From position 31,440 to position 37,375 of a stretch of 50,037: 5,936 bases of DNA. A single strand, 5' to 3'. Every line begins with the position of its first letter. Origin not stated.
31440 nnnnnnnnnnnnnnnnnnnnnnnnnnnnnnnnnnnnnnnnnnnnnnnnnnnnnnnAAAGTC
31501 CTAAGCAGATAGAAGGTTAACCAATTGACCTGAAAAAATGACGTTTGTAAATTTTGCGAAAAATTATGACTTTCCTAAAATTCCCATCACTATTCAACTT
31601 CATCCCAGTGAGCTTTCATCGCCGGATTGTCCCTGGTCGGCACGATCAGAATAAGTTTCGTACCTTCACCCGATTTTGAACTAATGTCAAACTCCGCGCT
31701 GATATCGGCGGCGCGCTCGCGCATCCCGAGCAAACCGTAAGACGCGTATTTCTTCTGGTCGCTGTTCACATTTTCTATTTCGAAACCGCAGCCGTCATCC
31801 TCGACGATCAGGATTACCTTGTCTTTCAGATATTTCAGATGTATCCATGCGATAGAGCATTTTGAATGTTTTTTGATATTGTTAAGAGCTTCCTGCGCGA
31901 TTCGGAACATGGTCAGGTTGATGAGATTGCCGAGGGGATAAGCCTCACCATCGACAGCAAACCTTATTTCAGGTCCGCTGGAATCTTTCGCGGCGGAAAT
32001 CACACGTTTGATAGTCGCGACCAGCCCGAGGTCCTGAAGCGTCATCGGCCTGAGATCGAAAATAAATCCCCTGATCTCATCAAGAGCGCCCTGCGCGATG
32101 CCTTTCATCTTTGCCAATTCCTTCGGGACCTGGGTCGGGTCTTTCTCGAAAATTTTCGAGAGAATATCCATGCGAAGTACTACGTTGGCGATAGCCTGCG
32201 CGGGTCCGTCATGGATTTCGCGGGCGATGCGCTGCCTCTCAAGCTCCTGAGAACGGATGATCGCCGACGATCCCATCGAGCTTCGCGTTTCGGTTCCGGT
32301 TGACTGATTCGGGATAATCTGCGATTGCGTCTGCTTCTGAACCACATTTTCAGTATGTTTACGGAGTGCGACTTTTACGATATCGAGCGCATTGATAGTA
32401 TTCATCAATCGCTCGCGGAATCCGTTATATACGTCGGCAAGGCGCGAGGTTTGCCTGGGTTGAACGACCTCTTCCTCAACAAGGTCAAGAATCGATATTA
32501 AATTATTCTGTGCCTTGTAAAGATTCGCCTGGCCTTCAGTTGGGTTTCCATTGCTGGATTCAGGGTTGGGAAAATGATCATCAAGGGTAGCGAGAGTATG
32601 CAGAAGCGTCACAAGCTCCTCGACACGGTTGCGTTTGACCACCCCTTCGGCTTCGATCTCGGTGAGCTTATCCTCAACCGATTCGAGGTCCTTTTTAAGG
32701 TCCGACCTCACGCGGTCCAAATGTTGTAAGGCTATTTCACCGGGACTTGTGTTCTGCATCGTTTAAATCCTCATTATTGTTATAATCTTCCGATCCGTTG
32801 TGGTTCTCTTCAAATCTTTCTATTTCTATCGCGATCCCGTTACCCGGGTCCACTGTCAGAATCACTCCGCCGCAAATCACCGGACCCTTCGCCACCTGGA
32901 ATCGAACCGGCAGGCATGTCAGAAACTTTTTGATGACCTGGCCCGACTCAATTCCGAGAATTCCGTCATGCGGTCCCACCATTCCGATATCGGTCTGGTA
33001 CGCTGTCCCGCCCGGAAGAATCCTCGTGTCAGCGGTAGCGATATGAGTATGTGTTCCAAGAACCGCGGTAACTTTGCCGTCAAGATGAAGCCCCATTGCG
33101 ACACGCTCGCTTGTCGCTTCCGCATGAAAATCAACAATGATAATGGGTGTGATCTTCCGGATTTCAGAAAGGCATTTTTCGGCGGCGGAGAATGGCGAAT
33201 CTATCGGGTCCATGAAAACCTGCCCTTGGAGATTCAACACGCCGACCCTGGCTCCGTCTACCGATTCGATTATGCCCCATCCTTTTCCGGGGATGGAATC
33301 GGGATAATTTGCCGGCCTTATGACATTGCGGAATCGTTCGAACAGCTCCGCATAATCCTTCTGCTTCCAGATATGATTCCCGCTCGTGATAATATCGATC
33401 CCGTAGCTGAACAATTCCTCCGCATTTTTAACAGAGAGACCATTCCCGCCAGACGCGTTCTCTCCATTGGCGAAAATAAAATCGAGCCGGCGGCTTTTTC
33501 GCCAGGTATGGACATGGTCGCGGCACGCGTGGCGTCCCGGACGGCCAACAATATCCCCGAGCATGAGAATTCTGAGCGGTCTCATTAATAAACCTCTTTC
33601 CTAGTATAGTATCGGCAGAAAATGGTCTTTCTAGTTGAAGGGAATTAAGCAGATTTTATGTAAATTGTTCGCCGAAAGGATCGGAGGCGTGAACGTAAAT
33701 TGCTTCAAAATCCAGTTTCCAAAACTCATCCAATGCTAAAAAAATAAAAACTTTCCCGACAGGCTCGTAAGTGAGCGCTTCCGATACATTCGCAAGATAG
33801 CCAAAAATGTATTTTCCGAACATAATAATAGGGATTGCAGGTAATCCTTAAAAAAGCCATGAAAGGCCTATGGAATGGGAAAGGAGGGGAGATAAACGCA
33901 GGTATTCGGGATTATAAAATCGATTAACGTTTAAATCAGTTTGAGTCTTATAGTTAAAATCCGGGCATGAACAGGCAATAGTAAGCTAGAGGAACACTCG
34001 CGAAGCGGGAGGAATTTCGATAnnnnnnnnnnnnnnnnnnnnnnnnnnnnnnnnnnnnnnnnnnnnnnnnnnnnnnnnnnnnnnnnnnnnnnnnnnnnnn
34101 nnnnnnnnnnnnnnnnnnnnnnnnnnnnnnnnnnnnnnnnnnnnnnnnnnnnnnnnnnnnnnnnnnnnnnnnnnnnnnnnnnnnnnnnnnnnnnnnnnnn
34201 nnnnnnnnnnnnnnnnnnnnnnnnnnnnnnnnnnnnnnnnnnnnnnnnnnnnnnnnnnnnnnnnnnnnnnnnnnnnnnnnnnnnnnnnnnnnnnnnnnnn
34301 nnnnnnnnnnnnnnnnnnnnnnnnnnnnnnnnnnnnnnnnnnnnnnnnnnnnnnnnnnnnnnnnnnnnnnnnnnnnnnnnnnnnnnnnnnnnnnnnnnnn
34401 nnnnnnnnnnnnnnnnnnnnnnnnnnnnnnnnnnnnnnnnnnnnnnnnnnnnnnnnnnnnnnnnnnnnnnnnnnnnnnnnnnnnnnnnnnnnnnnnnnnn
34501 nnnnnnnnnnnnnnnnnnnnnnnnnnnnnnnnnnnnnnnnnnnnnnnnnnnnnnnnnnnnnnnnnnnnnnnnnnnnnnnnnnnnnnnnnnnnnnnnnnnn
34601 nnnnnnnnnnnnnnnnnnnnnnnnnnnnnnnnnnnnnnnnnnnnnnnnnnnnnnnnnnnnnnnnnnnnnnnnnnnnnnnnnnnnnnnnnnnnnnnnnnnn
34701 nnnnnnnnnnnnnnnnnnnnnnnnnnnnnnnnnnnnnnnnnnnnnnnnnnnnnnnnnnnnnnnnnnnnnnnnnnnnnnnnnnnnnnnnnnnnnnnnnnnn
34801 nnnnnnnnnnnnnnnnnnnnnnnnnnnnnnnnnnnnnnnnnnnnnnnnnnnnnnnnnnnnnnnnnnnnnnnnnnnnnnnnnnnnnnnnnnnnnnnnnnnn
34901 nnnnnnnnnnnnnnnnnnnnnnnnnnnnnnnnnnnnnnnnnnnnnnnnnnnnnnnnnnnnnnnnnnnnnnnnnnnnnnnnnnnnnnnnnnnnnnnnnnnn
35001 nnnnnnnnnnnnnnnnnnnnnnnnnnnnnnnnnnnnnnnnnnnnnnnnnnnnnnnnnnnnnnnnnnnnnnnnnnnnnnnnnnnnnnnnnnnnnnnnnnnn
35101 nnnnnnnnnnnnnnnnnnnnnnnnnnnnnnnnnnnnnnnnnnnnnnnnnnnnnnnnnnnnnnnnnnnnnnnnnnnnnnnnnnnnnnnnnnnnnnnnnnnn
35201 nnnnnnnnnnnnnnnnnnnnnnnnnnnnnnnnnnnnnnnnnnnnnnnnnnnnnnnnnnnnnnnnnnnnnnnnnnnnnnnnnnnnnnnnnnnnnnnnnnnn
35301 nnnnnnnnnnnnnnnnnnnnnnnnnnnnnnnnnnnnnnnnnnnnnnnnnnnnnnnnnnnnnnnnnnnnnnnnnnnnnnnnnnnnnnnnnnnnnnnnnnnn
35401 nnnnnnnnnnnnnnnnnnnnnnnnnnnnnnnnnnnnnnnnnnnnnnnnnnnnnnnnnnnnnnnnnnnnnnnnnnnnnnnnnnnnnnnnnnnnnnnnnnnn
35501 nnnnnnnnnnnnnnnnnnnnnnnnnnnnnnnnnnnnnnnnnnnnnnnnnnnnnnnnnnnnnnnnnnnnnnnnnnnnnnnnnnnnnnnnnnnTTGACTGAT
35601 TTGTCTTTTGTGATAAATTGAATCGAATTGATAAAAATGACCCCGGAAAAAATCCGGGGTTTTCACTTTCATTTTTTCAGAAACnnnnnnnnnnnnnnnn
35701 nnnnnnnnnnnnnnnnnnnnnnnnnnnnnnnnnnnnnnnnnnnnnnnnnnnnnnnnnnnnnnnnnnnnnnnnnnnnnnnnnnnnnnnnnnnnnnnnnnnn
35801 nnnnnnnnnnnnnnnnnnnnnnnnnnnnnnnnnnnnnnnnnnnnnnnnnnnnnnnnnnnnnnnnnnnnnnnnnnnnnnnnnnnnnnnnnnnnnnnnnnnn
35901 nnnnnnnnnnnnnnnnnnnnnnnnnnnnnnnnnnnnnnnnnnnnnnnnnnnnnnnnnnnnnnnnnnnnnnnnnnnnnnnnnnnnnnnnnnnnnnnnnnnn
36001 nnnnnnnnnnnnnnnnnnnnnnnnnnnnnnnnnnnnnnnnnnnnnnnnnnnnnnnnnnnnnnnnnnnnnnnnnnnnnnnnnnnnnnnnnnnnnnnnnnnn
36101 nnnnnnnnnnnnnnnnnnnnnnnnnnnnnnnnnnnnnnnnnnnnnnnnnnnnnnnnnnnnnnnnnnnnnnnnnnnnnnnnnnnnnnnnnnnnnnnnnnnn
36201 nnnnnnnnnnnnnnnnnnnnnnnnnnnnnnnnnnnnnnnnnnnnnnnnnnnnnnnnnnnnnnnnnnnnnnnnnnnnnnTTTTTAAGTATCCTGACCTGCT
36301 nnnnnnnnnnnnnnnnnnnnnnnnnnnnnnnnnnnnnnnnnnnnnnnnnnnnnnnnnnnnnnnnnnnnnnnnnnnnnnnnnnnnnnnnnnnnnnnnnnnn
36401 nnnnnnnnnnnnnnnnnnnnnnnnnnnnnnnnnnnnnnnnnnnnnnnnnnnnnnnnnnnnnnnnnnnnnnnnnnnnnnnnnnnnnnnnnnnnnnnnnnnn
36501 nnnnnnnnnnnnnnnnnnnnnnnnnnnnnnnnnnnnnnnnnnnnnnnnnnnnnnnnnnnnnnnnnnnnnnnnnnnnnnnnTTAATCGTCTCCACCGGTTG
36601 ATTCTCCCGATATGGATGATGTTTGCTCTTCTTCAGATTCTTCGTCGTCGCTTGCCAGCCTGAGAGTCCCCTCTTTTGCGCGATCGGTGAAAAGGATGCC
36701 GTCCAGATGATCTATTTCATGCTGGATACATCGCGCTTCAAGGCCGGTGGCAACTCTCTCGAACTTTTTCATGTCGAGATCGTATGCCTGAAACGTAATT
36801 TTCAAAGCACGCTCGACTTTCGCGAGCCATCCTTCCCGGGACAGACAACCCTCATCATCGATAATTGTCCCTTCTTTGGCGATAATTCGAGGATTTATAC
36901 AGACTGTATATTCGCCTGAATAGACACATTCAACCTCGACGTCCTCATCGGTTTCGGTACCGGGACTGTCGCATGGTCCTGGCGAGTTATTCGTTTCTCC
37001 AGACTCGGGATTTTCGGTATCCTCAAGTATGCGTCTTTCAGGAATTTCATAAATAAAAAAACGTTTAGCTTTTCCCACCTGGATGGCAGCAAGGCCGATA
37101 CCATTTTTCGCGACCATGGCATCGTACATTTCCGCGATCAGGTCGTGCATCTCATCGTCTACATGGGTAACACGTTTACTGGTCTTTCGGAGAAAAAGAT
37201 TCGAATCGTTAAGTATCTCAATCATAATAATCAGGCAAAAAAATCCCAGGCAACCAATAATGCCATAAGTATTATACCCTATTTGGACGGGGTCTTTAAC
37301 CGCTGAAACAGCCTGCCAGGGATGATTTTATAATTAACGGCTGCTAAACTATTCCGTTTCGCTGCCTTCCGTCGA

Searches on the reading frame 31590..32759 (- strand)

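Call 8: search_protein_families(library=pfam, proteins=[window:31590-32759:-], max_evalue=0.001)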
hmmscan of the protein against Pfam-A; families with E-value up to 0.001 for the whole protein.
window:31590-32759:- (389 aa): 2 families
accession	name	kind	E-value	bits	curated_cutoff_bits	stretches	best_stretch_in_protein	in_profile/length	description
PF07730.19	HisKA_3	-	4.8e-18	65.9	24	1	174-241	1-68/68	Histidine kinase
PF02518.31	HATPase_c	-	1.4e-09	38.8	26.4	1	284-375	6-109/111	Histidine kinase-, DNA gyrase B-, and HSP90-like ATPase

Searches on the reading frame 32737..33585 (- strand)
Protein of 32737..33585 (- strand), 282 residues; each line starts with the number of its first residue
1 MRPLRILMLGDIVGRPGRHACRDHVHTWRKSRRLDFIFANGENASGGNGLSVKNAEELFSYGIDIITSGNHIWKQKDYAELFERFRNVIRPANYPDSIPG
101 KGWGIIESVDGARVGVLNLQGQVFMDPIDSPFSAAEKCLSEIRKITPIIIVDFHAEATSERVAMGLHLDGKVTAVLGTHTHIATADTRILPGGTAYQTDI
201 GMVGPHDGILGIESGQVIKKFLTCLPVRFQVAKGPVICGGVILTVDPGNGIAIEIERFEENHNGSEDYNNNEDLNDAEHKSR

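Call 8: search_protein_families(library=pfam, proteins=[window:32737-33585:-], max_evalue=0.001)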
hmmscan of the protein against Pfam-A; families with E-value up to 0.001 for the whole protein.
window:32737-33585:- (282 aa): 2 families
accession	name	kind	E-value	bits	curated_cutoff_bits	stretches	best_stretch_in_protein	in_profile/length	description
PF13277.11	YmdB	-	5.7e-100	334.2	27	1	7-257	1-252/253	YmdB-like protein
PF00149.33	Metallophos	-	1.3e-08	35.9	21.5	1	4-182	1-190/191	Calcineurin-like phosphoesterase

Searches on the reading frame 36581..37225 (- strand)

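Call 8: search_protein_families(library=pfam, proteins=[window:36581-37225:-], max_evalue=0.001)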
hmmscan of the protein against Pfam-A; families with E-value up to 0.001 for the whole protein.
window:36581-37225:- (214 aa): 1 family
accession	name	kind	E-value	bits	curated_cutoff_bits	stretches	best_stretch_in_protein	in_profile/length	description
PF01327.26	Pep_deformylase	-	7.1e-44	149.6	22.8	1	3-185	3-152/156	Polypeptide deformylase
